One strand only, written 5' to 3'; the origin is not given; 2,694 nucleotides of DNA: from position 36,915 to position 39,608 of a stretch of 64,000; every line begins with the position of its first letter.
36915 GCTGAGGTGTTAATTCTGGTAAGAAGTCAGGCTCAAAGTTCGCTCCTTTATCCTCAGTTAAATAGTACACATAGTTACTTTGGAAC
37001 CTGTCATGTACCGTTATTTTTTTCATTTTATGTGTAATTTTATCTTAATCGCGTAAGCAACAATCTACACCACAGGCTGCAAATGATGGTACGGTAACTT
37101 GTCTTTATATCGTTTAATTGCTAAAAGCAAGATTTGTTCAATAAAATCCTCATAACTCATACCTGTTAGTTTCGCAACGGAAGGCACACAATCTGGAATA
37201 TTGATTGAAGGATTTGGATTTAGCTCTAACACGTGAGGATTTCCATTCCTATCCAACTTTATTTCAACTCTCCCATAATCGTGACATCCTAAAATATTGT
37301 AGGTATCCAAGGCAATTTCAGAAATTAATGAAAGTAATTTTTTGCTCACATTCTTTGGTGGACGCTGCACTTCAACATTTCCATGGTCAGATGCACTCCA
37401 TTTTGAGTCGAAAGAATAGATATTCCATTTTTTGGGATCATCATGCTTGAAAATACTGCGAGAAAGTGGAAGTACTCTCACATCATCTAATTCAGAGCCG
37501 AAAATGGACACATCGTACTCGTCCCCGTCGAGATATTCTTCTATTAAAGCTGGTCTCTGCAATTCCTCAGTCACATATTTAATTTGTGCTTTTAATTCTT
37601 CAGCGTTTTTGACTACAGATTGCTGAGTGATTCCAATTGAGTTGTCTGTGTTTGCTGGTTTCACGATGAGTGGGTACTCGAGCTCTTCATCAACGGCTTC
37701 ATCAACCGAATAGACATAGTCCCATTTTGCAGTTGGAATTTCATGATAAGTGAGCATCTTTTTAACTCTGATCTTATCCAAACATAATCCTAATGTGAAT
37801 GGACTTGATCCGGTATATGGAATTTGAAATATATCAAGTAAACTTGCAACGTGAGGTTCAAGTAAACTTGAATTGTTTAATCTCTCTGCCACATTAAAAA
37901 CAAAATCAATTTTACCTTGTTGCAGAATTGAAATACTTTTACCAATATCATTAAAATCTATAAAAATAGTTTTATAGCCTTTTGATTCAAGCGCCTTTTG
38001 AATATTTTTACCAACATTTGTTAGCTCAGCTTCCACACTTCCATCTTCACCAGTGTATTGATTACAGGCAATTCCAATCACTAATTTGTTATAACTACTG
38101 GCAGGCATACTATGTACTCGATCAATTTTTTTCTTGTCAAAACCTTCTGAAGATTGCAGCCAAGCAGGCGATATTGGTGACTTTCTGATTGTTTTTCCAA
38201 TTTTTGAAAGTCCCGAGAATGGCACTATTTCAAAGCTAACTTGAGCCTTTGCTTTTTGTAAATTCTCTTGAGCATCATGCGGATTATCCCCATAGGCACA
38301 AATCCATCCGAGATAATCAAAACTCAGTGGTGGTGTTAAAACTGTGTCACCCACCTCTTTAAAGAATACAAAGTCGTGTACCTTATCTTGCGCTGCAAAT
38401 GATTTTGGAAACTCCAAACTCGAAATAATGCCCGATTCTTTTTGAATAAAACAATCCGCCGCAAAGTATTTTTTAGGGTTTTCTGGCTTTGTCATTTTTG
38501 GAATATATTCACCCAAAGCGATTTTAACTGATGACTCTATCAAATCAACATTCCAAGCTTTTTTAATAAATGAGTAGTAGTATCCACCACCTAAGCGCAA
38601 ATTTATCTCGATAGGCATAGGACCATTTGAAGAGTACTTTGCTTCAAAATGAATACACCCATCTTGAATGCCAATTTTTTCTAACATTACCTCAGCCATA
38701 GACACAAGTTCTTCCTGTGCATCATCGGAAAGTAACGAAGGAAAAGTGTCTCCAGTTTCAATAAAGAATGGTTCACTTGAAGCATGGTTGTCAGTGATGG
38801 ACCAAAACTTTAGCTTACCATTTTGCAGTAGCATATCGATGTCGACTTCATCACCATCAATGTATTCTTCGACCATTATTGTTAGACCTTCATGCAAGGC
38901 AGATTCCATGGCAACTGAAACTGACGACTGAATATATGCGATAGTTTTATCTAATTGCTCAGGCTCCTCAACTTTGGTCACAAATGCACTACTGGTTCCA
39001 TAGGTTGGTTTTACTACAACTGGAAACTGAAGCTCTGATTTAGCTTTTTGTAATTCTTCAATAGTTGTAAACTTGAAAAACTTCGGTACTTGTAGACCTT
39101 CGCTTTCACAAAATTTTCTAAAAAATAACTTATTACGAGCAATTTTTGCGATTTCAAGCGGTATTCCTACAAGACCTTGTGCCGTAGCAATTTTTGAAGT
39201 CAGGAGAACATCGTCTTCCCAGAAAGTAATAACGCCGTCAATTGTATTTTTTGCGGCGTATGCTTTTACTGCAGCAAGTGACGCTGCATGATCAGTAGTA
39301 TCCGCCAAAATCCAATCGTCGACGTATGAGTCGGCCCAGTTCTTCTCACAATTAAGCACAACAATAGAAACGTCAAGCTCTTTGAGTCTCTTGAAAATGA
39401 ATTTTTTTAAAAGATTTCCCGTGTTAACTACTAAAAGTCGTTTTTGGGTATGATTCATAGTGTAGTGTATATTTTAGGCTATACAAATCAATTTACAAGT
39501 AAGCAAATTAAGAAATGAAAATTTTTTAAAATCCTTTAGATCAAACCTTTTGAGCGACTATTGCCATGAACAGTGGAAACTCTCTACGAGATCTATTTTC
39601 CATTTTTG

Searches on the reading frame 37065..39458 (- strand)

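Call 79: search_protein_families(library=pfam, proteins=[window:37065-39458:-], max_evalue=0.001)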
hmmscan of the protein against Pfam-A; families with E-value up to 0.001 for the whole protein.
window:37065-39458:- (797 aa): 11 families
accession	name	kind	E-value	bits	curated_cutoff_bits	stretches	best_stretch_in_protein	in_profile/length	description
PF07478.18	Dala_Dala_lig_C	-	2.5e-39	135.3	24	2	584-777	26-203/204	D-ala D-ala ligase C-terminus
PF13535.11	ATP-grasp_4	-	8.6e-33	113.7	27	2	144-291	2-155/160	ATP-grasp domain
PF02655.19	ATP-grasp_3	-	3.7e-18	66.6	23.2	2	108-291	2-159/160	ATP-grasp domain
PF15632.11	ATPgrasp_Ter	-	6.2e-12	45.9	29.1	1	193-324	4-118/131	ATP-grasp in the biosynthetic pathway with Ter operon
PF02786.22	CPSase_L_D2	-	6.7e-12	45.8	19.8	1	128-320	20-209/211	Carbamoyl-phosphate synthase L chain, ATP binding domain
PF01071.24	GARS_A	-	3.3e-11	43.8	27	1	109-225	2-114/194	Phosphoribosylglycinamide synthetase, ATP-grasp (A) domain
PF18603.7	LAL_C2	-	2.6e-10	40.8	29.4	1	338-411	4-77/78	L-amino acid ligase C-terminal domain 2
PF02222.28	ATP-grasp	-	3.6e-09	36.9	27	1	116-261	2-136/179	ATP-grasp domain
PF14397.11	ATPgrasp_ST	-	4e-08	33.2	31.4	0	104-167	16-83/278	Sugar-transfer associated ATP-grasp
PF18130.6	ATPgrasp_N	-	2.5e-07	31.6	27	1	27-96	6-79/81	ATP-grasp N-terminal domain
PF08443.16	RimK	-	6.7e-05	23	21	0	108-202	2-84/188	RimK-like ATP-grasp domain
